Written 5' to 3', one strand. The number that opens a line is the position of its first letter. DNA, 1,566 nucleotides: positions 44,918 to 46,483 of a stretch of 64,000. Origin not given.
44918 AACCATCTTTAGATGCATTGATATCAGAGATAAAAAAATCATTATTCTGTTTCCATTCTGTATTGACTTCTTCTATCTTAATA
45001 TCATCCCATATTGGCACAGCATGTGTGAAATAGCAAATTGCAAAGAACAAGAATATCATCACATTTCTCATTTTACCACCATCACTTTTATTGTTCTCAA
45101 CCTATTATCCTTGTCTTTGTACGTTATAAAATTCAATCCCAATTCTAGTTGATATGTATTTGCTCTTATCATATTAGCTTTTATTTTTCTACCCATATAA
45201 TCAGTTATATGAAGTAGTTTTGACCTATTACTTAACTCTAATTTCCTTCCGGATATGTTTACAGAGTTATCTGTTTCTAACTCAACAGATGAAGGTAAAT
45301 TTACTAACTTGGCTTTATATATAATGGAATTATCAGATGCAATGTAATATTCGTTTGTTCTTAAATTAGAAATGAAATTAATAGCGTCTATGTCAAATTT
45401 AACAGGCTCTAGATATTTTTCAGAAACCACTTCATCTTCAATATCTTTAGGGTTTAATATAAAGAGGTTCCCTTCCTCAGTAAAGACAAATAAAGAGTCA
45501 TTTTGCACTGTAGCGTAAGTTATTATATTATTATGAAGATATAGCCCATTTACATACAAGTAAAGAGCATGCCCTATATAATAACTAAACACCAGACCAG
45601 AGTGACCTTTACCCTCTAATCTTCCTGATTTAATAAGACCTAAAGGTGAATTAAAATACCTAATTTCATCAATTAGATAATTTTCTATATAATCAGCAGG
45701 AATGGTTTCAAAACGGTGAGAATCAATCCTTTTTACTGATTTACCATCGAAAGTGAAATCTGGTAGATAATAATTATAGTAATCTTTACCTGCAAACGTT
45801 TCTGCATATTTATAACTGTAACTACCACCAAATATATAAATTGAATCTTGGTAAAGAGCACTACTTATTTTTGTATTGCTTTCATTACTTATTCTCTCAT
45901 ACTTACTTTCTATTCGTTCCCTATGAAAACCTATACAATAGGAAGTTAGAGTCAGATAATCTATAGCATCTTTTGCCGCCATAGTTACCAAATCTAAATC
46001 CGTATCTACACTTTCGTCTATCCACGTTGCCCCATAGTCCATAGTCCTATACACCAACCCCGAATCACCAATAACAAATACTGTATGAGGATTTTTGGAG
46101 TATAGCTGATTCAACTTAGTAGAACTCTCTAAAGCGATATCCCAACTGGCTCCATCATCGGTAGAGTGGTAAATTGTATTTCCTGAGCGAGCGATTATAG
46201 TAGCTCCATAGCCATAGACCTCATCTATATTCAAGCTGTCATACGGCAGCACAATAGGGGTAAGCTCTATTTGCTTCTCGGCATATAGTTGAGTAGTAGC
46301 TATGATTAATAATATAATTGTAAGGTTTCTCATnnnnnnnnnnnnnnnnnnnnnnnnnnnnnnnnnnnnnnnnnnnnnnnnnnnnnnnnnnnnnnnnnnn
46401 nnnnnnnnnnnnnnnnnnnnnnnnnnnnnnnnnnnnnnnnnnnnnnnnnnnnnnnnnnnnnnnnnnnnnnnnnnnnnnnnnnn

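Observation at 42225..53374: Gap-free 11.1-kb array of eight translationally coupled secreted-protein genes (A-A-B-A-B-A-B-A) built from alternating invariant and hypervariable blocks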

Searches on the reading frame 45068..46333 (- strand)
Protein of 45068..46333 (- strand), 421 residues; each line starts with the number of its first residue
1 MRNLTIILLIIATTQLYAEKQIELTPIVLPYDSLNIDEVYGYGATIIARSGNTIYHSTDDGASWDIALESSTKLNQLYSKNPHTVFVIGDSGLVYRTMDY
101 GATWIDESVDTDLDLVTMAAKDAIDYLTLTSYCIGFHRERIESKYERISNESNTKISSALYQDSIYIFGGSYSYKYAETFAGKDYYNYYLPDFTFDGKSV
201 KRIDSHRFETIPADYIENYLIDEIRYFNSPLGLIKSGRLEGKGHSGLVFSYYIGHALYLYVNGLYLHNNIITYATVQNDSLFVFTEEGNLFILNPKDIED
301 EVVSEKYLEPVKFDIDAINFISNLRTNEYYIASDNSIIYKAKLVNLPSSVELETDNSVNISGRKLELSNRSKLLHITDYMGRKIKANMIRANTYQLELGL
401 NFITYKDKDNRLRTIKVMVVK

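Call 3: search_protein_families(library=pfam, proteins=[window:45068-46333:-], max_evalue=1)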
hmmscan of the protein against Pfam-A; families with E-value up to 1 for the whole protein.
window:45068-46333:- (421 aa): 4 families
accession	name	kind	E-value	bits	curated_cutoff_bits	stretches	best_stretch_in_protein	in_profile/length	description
PF15902.12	Sortilin-Vps10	-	6.4e-05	22.4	33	1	53-114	2-67/446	Sortilin, neurotensin receptor 3,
PF14870.12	PSII_BNR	-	0.0025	17.5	27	1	50-132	80-165/303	Photosynthesis system II assembly factor YCF48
PF19755.4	DUF6242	-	0.015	15.6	29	1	46-104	162-217/217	Domain of unknown function (DUF6242)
PF13964.12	Kelch_6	-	0.027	14.9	25.3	1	154-174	3-23/50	Kelch motif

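Call 4: search_protein_families(library=ncbifam, proteins=[window:45068-46333:-], max_evalue=1)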
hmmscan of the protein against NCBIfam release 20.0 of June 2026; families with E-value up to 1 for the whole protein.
window:45068-46333:- (421 aa): 2 families
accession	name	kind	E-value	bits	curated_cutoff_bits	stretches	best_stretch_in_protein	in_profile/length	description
NF045728.1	glycosyl_F510_1955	equivalog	1e-05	25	175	1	38-126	106-192/246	F510_1955 family glycosylhydrolase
NF010237.0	PRK13684.1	equivalog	0.011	14.8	326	1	52-106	109-166/334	photosynthesis system II assembly factor Ycf48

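Call 10: find_homologous_proteins(query=window:45068-46333:-, max_evalue=0.001)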
Query window:45068-46333:- (421 aa): 31 proteins with E <= 0.001 among 5154 candidates.
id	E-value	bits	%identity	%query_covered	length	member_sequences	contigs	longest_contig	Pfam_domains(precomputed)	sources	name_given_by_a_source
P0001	6.3e-250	847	92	98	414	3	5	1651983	-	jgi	jgi:hypothetical protein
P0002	9.2e-201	685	93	80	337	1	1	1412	-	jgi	jgi:hypothetical protein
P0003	1.2e-149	517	58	100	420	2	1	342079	-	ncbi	-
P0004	9.2e-144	498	55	99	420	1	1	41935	-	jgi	-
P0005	1.1e-133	464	57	97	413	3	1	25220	-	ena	-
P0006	6.1e-103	363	49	95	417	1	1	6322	PF15902.13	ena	-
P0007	1.1e-101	359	46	100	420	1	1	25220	PF15902.13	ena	-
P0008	1.6e-96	342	43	100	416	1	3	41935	-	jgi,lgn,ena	-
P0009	2.3e-90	322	44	98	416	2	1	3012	-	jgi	jgi:hypothetical protein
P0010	5.4e-89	317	42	96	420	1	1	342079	-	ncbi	-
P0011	1.5e-88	316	42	100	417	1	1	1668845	-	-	-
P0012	2.1e-88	315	44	96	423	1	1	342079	PF15902.13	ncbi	-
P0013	1.2e-87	313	41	99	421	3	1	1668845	PF15902.13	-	-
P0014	1.1e-86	310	42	99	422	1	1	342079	-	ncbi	-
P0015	1.4e-86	309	43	90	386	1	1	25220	PF15902.13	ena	-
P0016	5.5e-63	232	57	48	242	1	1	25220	PF15902.13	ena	-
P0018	3.3e-56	209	33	95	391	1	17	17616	PF25852.1,PF14870.13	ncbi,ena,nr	ncbi:MAG: hypothetical protein KDC55_11470 [Ignavibacteriae bacterium]|nr:hypothetical protein [Igna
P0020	3.8e-54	202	34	95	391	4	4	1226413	PF25852.1,PF14870.13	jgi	-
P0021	9.6e-53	198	31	100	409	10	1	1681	PF14870.13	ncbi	-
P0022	7.9e-52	195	34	95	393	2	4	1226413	PF25852.1,PF14870.13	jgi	-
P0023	1.6e-49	187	31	100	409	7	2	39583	PF25852.1,PF14870.13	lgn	-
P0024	1.9e-48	184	32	100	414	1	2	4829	PF25852.1,PF14870.13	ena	-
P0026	2.7e-48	183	32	95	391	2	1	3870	PF25852.1,PF14870.13,PF15902.13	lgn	-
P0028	1.3e-45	174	31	96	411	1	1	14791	PF14870.13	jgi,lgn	jgi:phage pi2 protein 07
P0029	2.5e-44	170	32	94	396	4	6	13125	PF25852.1,PF14870.13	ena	-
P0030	5.1e-5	41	40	15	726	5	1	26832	PF25852.1,PF02012.27,PF15902.13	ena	-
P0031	3.2e-4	38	26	27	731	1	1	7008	PF18962.8,PF14870.13,PF15902.13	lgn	-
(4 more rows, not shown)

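Call 11: find_encoding_contigs(protein=P0003, flank=10000, max_places=3)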
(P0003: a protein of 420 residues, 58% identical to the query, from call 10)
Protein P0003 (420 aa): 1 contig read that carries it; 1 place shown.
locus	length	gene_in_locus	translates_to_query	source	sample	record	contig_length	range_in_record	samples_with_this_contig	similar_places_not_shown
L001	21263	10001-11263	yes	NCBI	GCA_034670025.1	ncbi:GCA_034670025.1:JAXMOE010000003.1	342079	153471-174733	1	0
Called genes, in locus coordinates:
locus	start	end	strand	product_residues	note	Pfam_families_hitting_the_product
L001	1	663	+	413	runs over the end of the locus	PF07969:Amidohydro_3 (weak), PF01979:Amidohydro_1, PF07969:Amidohydro_3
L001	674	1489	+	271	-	PF01135:PCMT (weak), PF13489:Methyltransf_23, PF07021:MetW (weak), PF13847:Methyltransf_31, PF08241:Methyltransf_11, PF08242:Methyltransf_12, PF13649:Methyltransf_25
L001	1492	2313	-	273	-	PF10099:RskA_C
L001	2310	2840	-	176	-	PF07638:Sigma70_ECF (weak), PF04542:Sigma70_r2, PF08281:Sigma70_r4_2, PF04545:Sigma70_r4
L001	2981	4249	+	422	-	-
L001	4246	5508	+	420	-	-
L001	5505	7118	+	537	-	PF00801:PKD, PF18911:PKD_4, PF00801:PKD, PF18911:PKD_4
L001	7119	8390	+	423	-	PF15902:Sortilin-Vps10 (weak)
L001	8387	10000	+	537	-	PF00801:PKD, PF18911:PKD_4, PF00801:PKD, PF18911:PKD_4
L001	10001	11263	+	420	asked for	-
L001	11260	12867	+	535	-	PF00801:PKD (weak), PF18911:PKD_4, PF00801:PKD, PF18911:PKD_4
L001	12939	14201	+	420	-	PF02550:AcetylCoA_hydro, PF13336:AcetylCoA_hyd_C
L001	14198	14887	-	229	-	PF01209:Ubie_methyltran, PF13489:Methyltransf_23, PF13847:Methyltransf_31, PF08241:Methyltransf_11, PF08242:Methyltransf_12 (weak), PF13649:Methyltransf_25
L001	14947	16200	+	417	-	PF12867:DinB_2 (weak), PF03781:FGE-sulfatase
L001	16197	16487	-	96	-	-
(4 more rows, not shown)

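Call 12: find_encoding_contigs(protein=P0001, flank=10000, max_places=3)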
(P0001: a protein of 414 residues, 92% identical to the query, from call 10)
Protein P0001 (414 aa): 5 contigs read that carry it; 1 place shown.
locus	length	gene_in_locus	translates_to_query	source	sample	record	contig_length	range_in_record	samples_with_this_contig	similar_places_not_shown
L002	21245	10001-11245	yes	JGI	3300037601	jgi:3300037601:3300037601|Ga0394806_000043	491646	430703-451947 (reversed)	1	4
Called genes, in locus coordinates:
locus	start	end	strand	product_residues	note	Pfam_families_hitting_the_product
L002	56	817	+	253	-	PF13385:Laminin_G_3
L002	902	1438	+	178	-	PF07638:Sigma70_ECF (weak), PF04542:Sigma70_r2, PF08281:Sigma70_r4_2, PF04545:Sigma70_r4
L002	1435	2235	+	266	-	PF10099:RskA_C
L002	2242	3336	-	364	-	PF00144:Beta-lactamase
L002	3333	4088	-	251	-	-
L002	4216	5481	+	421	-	PF15902:Sortilin-Vps10 (weak)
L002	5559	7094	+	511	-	PF00801:PKD, PF18911:PKD_4, PF00801:PKD, PF18911:PKD_4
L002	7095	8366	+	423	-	-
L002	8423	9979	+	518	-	PF18911:PKD_4, PF00801:PKD, PF18911:PKD_4, PF00801:PKD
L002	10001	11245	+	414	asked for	-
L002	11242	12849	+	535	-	PF00801:PKD, PF18911:PKD_4, PF00801:PKD, PF18911:PKD_4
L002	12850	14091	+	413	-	-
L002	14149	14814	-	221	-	-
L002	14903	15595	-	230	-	-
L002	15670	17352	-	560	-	PF18962:Por_Secre_tail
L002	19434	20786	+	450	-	PF18962:Por_Secre_tail (weak)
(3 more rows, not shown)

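Call 13: find_encoding_contigs(protein=P0020, flank=10000, max_places=3)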
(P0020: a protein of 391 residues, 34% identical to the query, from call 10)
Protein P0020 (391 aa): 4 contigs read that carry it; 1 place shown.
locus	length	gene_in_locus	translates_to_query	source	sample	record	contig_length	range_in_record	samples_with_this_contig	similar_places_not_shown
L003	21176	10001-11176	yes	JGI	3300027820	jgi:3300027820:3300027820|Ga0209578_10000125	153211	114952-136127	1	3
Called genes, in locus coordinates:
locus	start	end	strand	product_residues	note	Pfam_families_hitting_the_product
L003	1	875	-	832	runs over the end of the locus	PF25778:DUF7948, PF06739:SBBP (weak), PF18962:Por_Secre_tail (weak)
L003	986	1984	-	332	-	PF00034:Cytochrom_C (faint), PF03150:CCP_MauG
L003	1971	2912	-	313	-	PF20243:MbnP, PF18962:Por_Secre_tail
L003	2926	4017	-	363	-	PF03150:CCP_MauG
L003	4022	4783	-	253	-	PF20243:MbnP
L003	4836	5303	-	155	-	PF26622:DUF8199 (faint)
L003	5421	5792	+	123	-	PF00903:Glyoxalase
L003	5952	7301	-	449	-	PF00919:UPF0004, PF04055:Radical_SAM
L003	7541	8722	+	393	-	PF14870:PSII_BNR (faint), PF25852:DUF6242_C (weak)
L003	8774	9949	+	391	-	PF14870:PSII_BNR (faint), PF25852:DUF6242_C (weak)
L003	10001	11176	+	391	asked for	PF14870:PSII_BNR (faint), PF25852:DUF6242_C (weak)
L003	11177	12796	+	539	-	PF00801:PKD, PF18911:PKD_4, PF00801:PKD, PF18911:PKD_4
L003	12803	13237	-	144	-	-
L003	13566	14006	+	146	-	PF00254:FKBP_C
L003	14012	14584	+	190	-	PF00719:Pyrophosphatase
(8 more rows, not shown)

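Call 14: find_encoding_contigs(protein=P0018, flank=10000, max_places=3)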
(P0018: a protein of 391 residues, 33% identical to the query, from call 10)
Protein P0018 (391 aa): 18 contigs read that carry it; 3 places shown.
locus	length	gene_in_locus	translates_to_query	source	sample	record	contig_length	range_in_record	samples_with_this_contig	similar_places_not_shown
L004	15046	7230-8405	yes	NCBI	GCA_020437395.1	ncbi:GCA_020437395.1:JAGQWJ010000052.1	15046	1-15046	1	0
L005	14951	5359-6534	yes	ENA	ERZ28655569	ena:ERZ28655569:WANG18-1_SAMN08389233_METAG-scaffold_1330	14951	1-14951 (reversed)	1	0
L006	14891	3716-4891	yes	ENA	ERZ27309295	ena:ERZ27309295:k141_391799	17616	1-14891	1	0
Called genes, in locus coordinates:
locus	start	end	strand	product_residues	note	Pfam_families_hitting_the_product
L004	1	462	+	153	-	PF18962:Por_Secre_tail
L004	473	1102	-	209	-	PF00589:Phage_integrase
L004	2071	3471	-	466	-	PF00890:FAD_binding_2 (weak), PF01134:GIDA (weak), PF01266:DAO (faint), PF07992:Pyr_redox_2, PF12831:FAD_oxidored (weak), PF13738:Pyr_redox_3, PF00070:Pyr_redox, PF02852:Pyr_redox_dim, +3 more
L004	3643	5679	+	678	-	PF22745:Nlig-Ia, PF01653:DNA_ligase_aden, PF03120:OB_DNA_ligase, PF14520:HHH_5 (faint), PF12826:HHH_2, PF00533:BRCT, PF12738:PTCB-BRCT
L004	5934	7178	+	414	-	PF14870:PSII_BNR (faint), PF25852:DUF6242_C (weak)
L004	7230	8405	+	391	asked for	PF14870:PSII_BNR (faint), PF25852:DUF6242_C (weak)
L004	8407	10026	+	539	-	PF00801:PKD, PF18911:PKD_4, PF00801:PKD, PF18911:PKD_4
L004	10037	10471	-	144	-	-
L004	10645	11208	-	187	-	PF00625:Guanylate_kin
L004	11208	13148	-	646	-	PF02824:TGS (weak), PF07973:tRNA_SAD, PF00587:tRNA-synt_2b, PF03129:HGTP_anticodon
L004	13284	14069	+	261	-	-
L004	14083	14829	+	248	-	-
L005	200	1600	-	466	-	PF00890:FAD_binding_2 (weak), PF01134:GIDA (weak), PF01266:DAO (faint), PF07992:Pyr_redox_2, PF12831:FAD_oxidored (weak), PF13738:Pyr_redox_3, PF00070:Pyr_redox, PF02852:Pyr_redox_dim, +3 more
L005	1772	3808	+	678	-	PF22745:Nlig-Ia, PF01653:DNA_ligase_aden, PF03120:OB_DNA_ligase, PF14520:HHH_5 (faint), PF12826:HHH_2, PF00533:BRCT, PF12738:PTCB-BRCT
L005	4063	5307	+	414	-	PF14870:PSII_BNR (faint), PF25852:DUF6242_C (weak)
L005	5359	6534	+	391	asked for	PF14870:PSII_BNR (faint), PF25852:DUF6242_C (weak)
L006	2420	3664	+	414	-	PF14870:PSII_BNR (faint), PF25852:DUF6242_C (weak)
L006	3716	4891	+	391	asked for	PF14870:PSII_BNR (faint), PF25852:DUF6242_C (weak)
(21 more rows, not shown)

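Call 23: find_related_loci(query=A1, collection=genome_contigs, flank=10000)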
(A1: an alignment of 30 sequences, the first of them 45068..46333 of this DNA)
Query A1 (421 aa) in genome_contigs; peptide patterns used: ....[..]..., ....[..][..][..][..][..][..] (x = any residue, [..] = any of these).
33 stretches matched a pattern; 8 encode a relative of the query (tblastn E <= 1e-3); 7 distinct loci.
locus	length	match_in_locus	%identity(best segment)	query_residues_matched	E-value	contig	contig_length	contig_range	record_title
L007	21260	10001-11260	58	1-421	9e-158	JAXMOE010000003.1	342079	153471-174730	MAG: Chlorobiota bacterium isolate EC_MBin.42 ECX_72CoAssmbCtg, whole genome shotgun sequence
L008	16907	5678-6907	34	1-419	1e-62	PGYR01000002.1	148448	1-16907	MAG: Ignavibacteriae bacterium HGW-Ignavibacteriae-4 08E140C01_z5_2013_Ig3399_v2_scaffold_119, whole genome shotgun sequ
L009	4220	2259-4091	32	1-419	4e-59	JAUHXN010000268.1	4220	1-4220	MAG: bacterium isolate 3_bin.102 NODE_26676_length_4220_cov_0.837283, whole genome shotgun sequence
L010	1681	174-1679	31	1-419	9e-61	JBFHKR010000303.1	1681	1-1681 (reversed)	MAG: Chlorobiota bacterium isolate Mix_sand07.2021.05.G.94 k141_1279381_length_1681_cov_16.3552, whole genome shotgun se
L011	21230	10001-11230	31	1-419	1e-56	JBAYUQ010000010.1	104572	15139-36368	MAG: Candidatus Kapaibacterium sp. isolate SO_2016_LW3_39 scaffold00284_LW162_2016, whole genome shotgun sequence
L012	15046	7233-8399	33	21-419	3e-61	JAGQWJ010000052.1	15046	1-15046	MAG: Ignavibacteriae bacterium isolate HKST-UBA125 NODE_52_length_15046_cov_7.168415, whole genome shotgun sequence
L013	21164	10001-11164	31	23-419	1e-38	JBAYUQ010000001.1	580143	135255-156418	MAG: Candidatus Kapaibacterium sp. isolate SO_2016_LW3_39 scaffold00003_LW162_2016, whole genome shotgun sequence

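Call 25: find_encoding_contigs(protein=P0007, flank=10000, max_places=2)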
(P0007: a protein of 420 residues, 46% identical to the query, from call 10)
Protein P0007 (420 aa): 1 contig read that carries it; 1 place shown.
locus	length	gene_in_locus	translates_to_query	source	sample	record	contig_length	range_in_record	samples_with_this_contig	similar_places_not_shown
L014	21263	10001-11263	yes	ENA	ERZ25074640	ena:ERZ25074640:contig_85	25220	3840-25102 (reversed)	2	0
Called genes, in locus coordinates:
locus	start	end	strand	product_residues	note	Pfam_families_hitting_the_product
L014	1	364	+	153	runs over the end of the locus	-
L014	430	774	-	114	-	PF00453:Ribosomal_L20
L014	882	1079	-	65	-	PF01632:Ribosomal_L35p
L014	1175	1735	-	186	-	PF05198:IF3_N, PF00707:IF3_C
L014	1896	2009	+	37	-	-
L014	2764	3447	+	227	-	PF00152:tRNA-synt_2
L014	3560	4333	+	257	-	PF13385:Laminin_G_3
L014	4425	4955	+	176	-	PF07638:Sigma70_ECF (weak), PF04542:Sigma70_r2, PF08281:Sigma70_r4_2, PF04545:Sigma70_r4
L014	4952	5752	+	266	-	PF10099:RskA_C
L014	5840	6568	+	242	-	PF15902:Sortilin-Vps10 (weak)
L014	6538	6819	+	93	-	-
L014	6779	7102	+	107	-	-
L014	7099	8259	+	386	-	PF15902:Sortilin-Vps10 (faint)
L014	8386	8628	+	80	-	-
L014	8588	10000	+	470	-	PF00801:PKD, PF18911:PKD_4, PF00801:PKD, PF18911:PKD_4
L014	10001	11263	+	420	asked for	PF15902:Sortilin-Vps10 (weak)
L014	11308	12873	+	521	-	PF00801:PKD, PF18911:PKD_4, PF00801:PKD, PF18911:PKD_4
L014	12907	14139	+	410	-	-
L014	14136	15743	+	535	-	PF00801:PKD, PF18911:PKD_4, PF00801:PKD, PF18911:PKD_4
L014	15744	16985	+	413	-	-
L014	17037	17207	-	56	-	-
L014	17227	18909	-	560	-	PF18962:Por_Secre_tail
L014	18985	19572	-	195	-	PF00440:TetR_N (weak)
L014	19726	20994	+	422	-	PF04403:PqiA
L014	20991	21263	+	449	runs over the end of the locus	PF18962:Por_Secre_tail (weak)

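Call 26: find_encoding_contigs(protein=P0008, flank=10000, max_places=3)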
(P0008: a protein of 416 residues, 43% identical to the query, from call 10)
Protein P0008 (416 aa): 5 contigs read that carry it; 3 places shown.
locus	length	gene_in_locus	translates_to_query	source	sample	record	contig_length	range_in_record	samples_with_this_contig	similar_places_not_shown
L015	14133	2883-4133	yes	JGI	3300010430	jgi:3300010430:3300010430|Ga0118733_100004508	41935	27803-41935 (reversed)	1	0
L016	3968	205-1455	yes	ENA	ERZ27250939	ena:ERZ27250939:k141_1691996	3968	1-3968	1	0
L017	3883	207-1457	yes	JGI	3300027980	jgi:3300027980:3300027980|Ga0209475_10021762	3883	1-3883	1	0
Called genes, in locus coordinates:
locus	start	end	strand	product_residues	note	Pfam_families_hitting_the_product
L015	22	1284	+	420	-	-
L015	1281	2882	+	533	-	PF00801:PKD, PF18911:PKD_4, PF00801:PKD, PF18911:PKD_4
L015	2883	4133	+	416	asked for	-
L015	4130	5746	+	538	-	PF00801:PKD (weak), PF18911:PKD_4, PF00801:PKD, PF18911:PKD_4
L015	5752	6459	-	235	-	PF03358:FMN_red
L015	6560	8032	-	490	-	PF04851:ResIII, PF00270:DEAD, PF28538:Helicase_helical (faint), PF00271:Helicase_C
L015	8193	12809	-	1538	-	PF17517:IgGFc_binding, PF22073:Cep192_D4 (faint), PF21633:MOV-10_Ig-like (faint), PF22544:HYDIN_VesB_CFA65-like_Ig (faint), PF07610:DUF1573 (faint), PF18962:Por_Secre_tail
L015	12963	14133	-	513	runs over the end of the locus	PF02541:Ppx-GppA, PF21447:Ppx-GppA_III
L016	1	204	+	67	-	?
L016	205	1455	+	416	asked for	-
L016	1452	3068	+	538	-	PF00801:PKD (weak), PF18911:PKD_4, PF00801:PKD, PF18911:PKD_4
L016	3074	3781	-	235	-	PF03358:FMN_red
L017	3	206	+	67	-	?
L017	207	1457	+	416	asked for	-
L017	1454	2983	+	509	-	PF18911:PKD_4, PF00801:PKD (weak), PF18911:PKD_4, PF00801:PKD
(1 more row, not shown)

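Call 27: predict_structure(alignment_id=A1)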
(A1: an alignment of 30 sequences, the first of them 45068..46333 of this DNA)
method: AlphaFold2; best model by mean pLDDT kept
length: 421 residues; sequences in the alignment: 30
mean_pLDDT: 84.0   pTM: 0.75
mean pLDDT of the five models: 84.0, 82.6, 80.6, 71.6, 66.2
residues with pLDDT >= 90: 171; 70-90: 213; 50-70: 9; < 50: 28
segments of 3 or more residues with pLDDT < 50: 1-19, 346-354
pLDDT, mean of each block of 10 residues (from residue 1): 43 39 83 90 88 91 90 92 88 88 87 94 93 92 90 91 94 91 91 94 88 78 88 90 84 76 88 91 93 87 84 87 90 90 60 55 79 85 80 82 85 79 61
secondary structure, 60 per line:
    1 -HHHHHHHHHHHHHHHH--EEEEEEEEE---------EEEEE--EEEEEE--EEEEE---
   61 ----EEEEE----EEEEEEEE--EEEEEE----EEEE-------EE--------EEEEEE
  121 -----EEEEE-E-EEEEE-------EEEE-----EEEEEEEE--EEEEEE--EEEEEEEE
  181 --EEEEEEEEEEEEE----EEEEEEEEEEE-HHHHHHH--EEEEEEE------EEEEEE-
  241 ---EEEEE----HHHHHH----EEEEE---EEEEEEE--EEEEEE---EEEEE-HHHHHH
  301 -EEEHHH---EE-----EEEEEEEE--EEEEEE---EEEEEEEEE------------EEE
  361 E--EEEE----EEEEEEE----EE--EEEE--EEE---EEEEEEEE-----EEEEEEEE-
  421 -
elements in order: H2-17 E20-28 E38-42 E45-50 E53-57 E65-69 E74-81 E84-89 E94-97 E115-120 E126-130 E134-138 E146-149 E155-162 E165-170 E173-180 E183-195 E200-210 H212-218 E221-227 E234-239 E244-248 H253-258 E263-267 E271-277 E280-285 E289-293 H295-300 E302-304 E318-325 E328-333 E337-345 E358-361 E364-367 E372-378 E387-390 E393-395 E399-406 E412-419
